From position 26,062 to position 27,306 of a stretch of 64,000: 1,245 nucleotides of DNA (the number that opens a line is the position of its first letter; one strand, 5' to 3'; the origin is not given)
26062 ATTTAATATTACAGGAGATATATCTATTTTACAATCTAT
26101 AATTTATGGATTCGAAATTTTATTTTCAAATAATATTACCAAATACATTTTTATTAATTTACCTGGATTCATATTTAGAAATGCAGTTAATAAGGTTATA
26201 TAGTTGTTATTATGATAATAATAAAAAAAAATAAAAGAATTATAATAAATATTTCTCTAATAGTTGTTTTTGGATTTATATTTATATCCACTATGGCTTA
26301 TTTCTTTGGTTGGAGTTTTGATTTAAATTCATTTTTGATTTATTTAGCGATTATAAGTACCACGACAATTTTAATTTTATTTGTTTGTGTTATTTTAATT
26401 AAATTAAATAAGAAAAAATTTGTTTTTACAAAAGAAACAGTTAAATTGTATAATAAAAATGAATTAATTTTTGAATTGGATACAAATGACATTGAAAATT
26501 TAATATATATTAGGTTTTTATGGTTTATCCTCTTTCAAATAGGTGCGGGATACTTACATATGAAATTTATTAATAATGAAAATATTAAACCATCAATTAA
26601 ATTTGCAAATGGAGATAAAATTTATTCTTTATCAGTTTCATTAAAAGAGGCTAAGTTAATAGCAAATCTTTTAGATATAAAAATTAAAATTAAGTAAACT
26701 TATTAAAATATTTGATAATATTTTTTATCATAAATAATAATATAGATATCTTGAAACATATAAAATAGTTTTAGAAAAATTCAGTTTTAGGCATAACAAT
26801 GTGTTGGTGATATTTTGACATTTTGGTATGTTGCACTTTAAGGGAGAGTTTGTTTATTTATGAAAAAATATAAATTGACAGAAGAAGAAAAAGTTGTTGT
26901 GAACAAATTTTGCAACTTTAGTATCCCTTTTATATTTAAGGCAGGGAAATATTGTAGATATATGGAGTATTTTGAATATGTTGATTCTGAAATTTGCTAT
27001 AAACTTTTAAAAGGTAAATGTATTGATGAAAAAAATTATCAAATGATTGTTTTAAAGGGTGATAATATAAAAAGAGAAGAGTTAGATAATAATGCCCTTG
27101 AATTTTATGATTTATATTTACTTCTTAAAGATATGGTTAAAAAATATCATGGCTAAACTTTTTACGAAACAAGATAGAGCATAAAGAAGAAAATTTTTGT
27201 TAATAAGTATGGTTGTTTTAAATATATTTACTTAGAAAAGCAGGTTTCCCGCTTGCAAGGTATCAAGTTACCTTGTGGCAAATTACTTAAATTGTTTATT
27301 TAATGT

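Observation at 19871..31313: Candidate regulated toxin release/delivery locus: late-activator-like regulator, RHS toxin + immunity, then membrane/coiled-coil protein and tail-fibre-like protein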

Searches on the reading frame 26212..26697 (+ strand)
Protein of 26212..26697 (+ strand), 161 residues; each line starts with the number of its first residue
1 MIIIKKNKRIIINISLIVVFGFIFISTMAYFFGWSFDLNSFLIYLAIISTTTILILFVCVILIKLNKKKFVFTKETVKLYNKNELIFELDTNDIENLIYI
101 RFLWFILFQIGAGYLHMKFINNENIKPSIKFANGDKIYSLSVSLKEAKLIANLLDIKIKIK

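Call 6: search_protein_families(library=pfam, proteins=[window:26212-26697:+], max_evalue=0.01)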
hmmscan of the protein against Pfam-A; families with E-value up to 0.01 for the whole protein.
window:26212-26697:+ (161 aa): 0 families

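Call 11: search_protein_families(library=phrogs, proteins=[window:26212-26697:+], max_evalue=0.01)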
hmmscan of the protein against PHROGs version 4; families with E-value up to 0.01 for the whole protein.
window:26212-26697:+ (161 aa): 0 families

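Call 12: search_protein_families(library=ncbifam, proteins=[window:26212-26697:+], max_evalue=0.01)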
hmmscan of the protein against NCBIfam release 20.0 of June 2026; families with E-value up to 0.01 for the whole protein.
window:26212-26697:+ (161 aa): 0 families

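Call 113: search_protein_families(library=padloc, proteins=[window:26212-26697:+], max_evalue=0.01)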
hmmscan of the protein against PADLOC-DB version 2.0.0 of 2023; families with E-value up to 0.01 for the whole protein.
window:26212-26697:+ (161 aa): 0 families

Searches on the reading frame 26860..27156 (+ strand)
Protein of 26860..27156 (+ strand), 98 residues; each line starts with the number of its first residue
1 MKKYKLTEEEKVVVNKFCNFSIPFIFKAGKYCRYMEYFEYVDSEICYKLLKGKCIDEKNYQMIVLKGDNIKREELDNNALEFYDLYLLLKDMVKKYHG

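Call 6: search_protein_families(library=pfam, proteins=[window:26860-27156:+], max_evalue=0.01)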
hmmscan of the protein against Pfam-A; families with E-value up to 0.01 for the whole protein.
window:26860-27156:+ (98 aa): 1 family
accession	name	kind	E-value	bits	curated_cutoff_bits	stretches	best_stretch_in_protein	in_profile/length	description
PF24271.1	HVO_2833_C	-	0.00048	20.9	34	1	14-95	9-90/120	HVO_2833, C-terminal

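Call 11: search_protein_families(library=phrogs, proteins=[window:26860-27156:+], max_evalue=0.01)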
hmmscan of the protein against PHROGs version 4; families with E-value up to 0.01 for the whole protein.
window:26860-27156:+ (98 aa): 0 families

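Call 12: search_protein_families(library=ncbifam, proteins=[window:26860-27156:+], max_evalue=0.01)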
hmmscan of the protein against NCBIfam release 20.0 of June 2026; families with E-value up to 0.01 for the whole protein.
window:26860-27156:+ (98 aa): 0 families

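Call 113: search_protein_families(library=padloc, proteins=[window:26860-27156:+], max_evalue=0.01)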
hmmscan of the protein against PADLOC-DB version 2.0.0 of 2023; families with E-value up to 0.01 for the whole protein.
window:26860-27156:+ (98 aa): 0 families
